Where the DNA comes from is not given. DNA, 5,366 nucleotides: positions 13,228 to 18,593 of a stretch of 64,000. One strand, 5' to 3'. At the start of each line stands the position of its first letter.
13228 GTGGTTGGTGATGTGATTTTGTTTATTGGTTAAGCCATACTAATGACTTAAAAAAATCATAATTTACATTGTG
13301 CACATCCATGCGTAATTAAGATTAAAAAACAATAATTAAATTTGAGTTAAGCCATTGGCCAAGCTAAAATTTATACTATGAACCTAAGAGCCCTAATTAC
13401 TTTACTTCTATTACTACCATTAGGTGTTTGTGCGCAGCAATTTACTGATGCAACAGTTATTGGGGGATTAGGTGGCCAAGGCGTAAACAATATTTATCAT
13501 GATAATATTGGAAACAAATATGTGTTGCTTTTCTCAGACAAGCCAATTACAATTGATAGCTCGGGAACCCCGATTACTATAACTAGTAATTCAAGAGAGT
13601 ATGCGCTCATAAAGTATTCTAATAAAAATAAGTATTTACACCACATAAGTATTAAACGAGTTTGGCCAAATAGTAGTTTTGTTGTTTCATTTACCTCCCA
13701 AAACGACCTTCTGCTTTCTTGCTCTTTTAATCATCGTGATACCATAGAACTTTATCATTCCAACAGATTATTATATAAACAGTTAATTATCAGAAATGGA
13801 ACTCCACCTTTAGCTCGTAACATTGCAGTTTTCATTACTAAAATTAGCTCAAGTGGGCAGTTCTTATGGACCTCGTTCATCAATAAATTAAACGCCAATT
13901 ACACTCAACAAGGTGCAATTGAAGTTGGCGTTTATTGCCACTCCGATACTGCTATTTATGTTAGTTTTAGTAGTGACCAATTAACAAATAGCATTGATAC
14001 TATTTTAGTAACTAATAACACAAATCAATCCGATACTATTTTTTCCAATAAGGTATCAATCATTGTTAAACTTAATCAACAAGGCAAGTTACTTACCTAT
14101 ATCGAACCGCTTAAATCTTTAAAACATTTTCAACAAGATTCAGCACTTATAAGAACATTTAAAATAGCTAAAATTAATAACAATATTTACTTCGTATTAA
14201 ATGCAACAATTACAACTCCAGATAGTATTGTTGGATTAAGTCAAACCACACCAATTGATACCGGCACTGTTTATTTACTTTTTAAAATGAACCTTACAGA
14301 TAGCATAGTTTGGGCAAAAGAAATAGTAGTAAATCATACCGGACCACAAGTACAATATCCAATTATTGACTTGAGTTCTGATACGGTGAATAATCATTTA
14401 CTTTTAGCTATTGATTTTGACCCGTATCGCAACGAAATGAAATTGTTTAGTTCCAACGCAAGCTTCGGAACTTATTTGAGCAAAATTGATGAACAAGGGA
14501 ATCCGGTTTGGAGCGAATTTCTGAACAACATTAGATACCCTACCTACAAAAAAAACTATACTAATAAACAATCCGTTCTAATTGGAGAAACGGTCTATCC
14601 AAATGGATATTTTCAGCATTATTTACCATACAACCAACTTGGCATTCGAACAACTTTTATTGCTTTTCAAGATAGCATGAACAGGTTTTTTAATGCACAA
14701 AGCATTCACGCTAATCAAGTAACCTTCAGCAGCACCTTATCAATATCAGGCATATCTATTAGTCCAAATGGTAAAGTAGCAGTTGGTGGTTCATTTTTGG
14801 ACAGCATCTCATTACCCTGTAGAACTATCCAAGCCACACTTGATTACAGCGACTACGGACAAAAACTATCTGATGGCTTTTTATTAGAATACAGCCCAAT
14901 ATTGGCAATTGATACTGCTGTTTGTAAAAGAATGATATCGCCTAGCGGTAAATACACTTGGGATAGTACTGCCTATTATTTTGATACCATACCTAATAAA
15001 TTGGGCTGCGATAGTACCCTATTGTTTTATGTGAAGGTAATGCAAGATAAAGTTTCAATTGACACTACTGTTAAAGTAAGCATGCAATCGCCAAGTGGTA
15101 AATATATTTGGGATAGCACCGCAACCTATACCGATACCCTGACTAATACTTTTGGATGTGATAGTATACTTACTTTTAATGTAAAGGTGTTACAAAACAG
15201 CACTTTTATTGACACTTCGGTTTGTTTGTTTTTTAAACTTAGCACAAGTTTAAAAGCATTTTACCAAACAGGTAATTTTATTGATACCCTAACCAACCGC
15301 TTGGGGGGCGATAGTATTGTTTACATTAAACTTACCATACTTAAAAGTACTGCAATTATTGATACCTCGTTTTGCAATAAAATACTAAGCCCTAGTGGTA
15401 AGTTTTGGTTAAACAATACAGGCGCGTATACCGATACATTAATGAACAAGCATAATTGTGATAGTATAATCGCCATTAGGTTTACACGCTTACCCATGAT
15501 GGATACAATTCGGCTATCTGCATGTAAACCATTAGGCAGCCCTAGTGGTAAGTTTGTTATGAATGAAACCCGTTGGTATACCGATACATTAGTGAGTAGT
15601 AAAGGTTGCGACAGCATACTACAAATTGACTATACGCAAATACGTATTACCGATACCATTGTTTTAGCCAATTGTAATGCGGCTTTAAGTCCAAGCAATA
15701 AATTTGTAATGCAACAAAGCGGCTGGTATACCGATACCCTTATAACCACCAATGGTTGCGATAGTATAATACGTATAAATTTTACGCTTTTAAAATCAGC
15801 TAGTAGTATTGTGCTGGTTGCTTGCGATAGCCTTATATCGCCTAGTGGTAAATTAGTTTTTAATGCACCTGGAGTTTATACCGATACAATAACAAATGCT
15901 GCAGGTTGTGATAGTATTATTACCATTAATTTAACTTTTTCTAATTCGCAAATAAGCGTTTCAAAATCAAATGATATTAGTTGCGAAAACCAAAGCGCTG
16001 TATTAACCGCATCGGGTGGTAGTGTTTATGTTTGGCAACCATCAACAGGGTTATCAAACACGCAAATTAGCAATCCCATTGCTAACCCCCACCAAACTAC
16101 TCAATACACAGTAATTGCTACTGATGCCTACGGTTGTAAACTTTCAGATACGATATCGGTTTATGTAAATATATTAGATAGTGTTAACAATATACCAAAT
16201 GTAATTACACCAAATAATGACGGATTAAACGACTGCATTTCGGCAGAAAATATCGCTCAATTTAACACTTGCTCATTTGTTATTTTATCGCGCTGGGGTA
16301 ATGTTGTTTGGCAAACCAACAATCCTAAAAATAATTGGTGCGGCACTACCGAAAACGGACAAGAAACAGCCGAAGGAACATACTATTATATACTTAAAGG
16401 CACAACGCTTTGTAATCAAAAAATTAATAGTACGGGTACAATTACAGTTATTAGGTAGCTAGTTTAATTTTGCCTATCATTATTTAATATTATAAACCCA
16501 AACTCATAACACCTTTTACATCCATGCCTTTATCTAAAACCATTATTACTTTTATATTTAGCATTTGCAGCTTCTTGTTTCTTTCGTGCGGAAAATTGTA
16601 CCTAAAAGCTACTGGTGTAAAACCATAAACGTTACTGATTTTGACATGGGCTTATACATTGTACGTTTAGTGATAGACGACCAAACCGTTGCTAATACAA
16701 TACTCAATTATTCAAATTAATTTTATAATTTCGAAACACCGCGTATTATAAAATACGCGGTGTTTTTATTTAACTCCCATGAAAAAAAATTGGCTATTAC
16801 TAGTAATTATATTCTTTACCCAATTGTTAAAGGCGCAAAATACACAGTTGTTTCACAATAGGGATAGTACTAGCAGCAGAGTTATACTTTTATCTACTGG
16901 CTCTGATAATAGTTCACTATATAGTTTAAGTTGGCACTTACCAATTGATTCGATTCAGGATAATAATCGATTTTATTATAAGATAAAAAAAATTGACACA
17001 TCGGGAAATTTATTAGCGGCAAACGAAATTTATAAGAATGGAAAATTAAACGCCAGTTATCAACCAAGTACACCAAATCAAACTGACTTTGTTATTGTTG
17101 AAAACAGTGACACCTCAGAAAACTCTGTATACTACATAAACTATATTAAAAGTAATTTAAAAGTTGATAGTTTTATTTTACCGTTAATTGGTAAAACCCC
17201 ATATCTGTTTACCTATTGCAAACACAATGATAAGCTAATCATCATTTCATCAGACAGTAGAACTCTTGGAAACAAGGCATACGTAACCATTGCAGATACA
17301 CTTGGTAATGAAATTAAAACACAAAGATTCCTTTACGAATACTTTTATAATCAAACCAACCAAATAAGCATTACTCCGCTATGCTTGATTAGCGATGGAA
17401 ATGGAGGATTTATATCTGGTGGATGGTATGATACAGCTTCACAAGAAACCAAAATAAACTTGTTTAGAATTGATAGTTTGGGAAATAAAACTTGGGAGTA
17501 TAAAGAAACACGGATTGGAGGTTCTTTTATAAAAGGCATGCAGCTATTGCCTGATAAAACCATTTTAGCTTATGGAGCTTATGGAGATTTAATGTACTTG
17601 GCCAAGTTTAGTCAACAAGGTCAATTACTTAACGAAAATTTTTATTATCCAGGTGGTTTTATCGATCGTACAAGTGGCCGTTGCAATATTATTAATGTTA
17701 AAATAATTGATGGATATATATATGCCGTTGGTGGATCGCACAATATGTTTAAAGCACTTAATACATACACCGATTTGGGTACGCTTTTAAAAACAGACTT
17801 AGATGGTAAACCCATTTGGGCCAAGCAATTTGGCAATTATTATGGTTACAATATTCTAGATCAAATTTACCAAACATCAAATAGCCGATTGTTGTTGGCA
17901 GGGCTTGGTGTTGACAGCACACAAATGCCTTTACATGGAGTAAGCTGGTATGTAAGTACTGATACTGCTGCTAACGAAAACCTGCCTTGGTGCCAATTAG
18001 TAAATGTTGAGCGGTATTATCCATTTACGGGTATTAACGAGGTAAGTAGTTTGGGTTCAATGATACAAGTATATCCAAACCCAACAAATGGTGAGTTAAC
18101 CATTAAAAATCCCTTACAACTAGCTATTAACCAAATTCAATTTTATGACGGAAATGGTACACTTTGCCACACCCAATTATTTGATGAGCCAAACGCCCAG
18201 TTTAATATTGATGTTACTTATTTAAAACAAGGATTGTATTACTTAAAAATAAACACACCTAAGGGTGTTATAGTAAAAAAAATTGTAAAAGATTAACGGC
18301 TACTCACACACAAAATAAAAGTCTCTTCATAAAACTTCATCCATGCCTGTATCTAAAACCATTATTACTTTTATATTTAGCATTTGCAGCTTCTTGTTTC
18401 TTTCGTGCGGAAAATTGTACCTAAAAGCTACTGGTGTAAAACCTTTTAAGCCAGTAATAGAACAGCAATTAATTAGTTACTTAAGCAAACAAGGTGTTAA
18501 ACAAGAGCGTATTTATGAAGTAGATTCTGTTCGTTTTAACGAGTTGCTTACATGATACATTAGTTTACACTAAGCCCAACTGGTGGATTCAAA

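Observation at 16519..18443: A 106-bp direct repeat (5' end of a lipoprotein gene) brackets a T9SS cargo gene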

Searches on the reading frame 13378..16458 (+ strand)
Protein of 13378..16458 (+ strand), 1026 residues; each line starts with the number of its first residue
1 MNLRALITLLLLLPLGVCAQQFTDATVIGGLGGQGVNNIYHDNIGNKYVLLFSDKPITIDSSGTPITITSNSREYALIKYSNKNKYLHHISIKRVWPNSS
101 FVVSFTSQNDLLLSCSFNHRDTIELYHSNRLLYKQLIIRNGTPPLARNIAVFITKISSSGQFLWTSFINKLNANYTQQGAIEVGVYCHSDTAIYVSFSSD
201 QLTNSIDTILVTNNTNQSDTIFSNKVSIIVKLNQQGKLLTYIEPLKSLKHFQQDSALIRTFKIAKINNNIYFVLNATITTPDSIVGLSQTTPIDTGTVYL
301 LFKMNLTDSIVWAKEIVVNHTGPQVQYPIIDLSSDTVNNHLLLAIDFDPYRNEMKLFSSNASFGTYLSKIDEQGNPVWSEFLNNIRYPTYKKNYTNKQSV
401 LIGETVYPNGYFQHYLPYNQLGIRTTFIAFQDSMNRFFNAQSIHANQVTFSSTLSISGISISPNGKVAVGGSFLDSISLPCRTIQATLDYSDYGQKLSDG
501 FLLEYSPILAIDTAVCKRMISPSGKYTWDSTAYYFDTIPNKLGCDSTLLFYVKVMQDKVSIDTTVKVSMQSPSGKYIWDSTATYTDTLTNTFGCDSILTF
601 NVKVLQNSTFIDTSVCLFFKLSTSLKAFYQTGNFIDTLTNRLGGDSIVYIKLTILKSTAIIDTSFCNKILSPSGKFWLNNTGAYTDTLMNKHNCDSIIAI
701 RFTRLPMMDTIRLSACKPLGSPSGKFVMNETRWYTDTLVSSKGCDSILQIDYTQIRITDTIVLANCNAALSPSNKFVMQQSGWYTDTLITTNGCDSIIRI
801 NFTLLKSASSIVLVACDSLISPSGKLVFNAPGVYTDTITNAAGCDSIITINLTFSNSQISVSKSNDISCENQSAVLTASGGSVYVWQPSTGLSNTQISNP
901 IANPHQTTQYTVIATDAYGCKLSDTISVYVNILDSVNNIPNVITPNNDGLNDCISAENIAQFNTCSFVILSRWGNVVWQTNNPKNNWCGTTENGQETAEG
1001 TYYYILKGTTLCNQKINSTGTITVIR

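Call 10: search_protein_families(library=pfam, proteins=[window:13378-16458:+], max_evalue=0.01)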
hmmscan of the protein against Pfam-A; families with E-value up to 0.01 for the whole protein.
window:13378-16458:+ (1026 aa): 1 family
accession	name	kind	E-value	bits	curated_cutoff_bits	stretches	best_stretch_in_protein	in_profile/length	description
PF13585.12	CHU_C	-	1.4e-20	73.6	27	1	938-1022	2-84/86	CHU_C Type IX secretion signal domain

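Call 18: find_encoding_contigs(protein=window:13378-16458:+, flank=10000, max_places=10)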
Protein window:13378-16458:+ (1026 aa): 1 contig read that carries it; 1 place shown.
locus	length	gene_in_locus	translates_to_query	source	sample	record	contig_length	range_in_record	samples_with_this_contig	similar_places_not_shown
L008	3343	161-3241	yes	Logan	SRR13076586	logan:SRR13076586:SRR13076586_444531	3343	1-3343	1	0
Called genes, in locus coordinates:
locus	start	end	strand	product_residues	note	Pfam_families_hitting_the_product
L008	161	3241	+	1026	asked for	PF13585:CHU_C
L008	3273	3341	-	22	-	?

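Call 53: find_homologous_proteins(query=window:13378-16458:+)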
Query window:13378-16458:+ (1026 aa): 39 proteins with E <= 0.001 among 8000 candidates.
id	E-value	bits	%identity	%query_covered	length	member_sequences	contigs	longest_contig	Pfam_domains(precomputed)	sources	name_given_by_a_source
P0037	0.0e+0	2282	99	100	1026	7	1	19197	PF13585.13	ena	-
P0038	7.3e-84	300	38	36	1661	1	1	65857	PF18962.8,PF06739.18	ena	-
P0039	1.5e-47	180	37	16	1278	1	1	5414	PF00801.27,PF13585.13,PF18911.7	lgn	-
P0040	2.8e-38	150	39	9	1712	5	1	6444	PF22352.3,PF00801.27,PF13585.13,PF18911.7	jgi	jgi:gliding motility-associated-like protein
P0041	1.9e-31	127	29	37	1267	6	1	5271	PF05572.20,PF00801.27,PF20009.5,PF18962.8,PF18911.7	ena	-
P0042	7.8e-26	108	36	17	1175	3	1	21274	PF22352.3,PF08940.18,PF13573.13,PF13585.13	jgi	-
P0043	4.9e-24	102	33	15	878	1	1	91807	PF22352.3,PF00801.27,PF13585.13,PF19081.7,PF18911.7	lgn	-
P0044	3.8e-23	99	29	12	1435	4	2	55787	PF00801.27,PF13585.13,PF19081.7,PF06739.18,PF18911.7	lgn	-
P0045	3.1e-22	96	36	11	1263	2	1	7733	PF00801.27,PF13585.13,PF06739.18,PF18911.7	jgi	jgi:gliding motility-associated-like protein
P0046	8.5e-22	95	28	18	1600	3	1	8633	PF16820.12,PF00801.27,PF13585.13,PF08329.17,PF18911.7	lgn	-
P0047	5.1e-20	89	40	9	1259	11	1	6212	PF00801.27,PF13585.13,PF19081.7,PF18911.7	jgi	-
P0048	8.4e-18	82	26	23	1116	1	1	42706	PF00801.27,PF13585.13,PF19081.7,PF18911.7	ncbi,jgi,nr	ncbi:MAG: gliding motility-associated C-terminal domain-containing protein [Vicingaceae bacterium]|n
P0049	2.5e-15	74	31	18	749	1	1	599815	PF13573.13,PF13585.13,PF18962.8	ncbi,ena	-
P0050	4.8e-15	73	31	14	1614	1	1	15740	PF00801.27,PF13585.13,PF08329.17,PF18911.7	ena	-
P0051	6.1e-15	72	43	7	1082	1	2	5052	PF00801.27,PF13585.13,PF19081.7,PF18911.7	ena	-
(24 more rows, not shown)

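Call 54: find_encoding_contigs(protein=P0037, flank=10000, max_places=6)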
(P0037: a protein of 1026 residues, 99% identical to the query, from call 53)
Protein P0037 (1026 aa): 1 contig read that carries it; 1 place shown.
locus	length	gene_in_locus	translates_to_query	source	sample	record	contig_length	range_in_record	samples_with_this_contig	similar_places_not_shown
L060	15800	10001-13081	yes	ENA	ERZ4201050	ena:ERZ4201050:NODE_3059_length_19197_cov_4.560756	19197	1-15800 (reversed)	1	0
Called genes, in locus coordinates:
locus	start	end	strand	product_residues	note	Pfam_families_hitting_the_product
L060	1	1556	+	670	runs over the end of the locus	PF00639:Rotamase, PF13616:Rotamase_3, PF00639:Rotamase, PF13145:Rotamase_2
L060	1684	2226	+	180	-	-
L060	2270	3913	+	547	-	-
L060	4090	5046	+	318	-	-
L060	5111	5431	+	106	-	-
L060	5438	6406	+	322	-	PF00493:MCM (faint), PF20030:bpMoxR, PF00004:AAA (weak), PF07726:AAA_3, PF07728:AAA_5, PF17863:AAA_lid_2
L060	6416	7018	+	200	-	-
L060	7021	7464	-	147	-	PF12844:HTH_19 (faint), PF13443:HTH_26 (weak), PF13560:HTH_31, PF01381:HTH_3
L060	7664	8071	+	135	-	-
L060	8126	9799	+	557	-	-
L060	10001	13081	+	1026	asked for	PF13585:CHU_C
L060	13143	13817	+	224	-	-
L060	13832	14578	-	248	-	PF05050:Methyltransf_21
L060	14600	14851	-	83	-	PF16118:DUF4834 (weak)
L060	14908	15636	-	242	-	PF01177:Asp_Glu_race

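Call 70: search_protein_families(library=ncbifam, proteins=[window:13378-16458:+], max_evalue=0.001)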
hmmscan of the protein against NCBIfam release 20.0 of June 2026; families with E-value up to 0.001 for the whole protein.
window:13378-16458:+ (1026 aa): 1 family
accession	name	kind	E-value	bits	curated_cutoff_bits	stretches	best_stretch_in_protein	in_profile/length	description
TIGR04131.1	Bac_Flav_CTERM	domain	3.1e-11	43.3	35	1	938-1023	2-82/85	T9SS type B sorting domain-containing protein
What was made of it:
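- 13251..16484 (+): X2 block: a 1026-aa T9SS type B (CHU_C) cargo gene, 13378-16458, inserted into the native P-L spacer. Close copies were found only in this species. Pfam CHU_C and TIGR04131 hits (calls 10, 70).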

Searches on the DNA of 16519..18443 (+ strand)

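Call 63: search_dna_similar(query=window:16519-18443:+, collection=plasmids, mode=distant, max_rows=5)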
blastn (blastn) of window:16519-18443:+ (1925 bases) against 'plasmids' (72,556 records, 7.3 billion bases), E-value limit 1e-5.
No match.

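Call 64: search_dna_similar(query=window:16519-18443:+, collection=phages, mode=distant, max_rows=5)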
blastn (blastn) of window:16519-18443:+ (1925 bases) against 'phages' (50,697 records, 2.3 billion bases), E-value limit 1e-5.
No match.

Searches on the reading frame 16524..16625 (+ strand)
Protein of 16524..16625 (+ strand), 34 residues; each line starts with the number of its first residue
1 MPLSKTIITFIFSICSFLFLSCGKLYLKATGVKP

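Call 47: search_protein_families(library=pfam, proteins=[window:16524-16625:+], max_evalue=10)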
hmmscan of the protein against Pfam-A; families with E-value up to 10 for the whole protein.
window:16524-16625:+ (34 aa): 0 families

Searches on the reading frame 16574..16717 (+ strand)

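Call 47: search_protein_families(library=pfam, proteins=[window:16574-16717:+], max_evalue=10)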
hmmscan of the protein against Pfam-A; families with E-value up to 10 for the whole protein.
seq(48 aa): 2 families
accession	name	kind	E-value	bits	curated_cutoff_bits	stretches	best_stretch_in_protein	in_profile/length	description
PF20090.4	DUF6482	-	0.14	12.5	23.5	1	15-39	14-38/101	Family of unknown function (DUF6482)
PF01186.22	Lysyl_oxidase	-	0.16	12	20.4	1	13-38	151-176/204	Lysyl oxidase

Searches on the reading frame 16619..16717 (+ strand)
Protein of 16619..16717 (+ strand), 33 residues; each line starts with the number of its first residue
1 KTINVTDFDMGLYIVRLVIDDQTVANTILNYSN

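Call 81: search_protein_families(library=pfam, proteins=[window:16619-16717:+], max_evalue=10)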
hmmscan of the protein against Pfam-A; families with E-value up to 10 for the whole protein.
seq(33 aa): 1 family
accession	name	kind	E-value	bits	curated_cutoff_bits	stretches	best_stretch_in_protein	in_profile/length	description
PF20090.4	DUF6482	-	0.13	12.6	23.5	1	2-24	16-38/101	Family of unknown function (DUF6482)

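Call 82: search_protein_families(library=ncbifam, proteins=[window:16619-16717:+], max_evalue=10)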
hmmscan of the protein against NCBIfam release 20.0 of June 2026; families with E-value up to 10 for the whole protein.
seq(33 aa): 3 families
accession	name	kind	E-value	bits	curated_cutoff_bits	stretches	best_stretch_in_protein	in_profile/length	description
TIGR04183.1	Por_Secre_tail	domain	0.025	14.5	23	1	2-26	43-67/72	T9SS type A sorting domain-containing protein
NF052644.1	T9SS_DNase_Rie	equivalog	0.079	12.3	260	1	2-29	222-249/251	T9SS-dependent surface endonuclease, AS87_RS02955 family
NF011693.0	PRK15113.1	equivalog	0.17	11.5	150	1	4-32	165-193/214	glutathione transferase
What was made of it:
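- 16625..16720 (+): Y': a 31-codon C-terminal remnant of a lost T9SS cargo gene, in a different frame from the stub. Sub-threshold TIGR04183 hit (call 82).
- Checked: It gives only a sub-threshold hit to the type A T9SS sorting domain (TIGR04183, E 0.025, profile positions 43-67/72; call 82).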
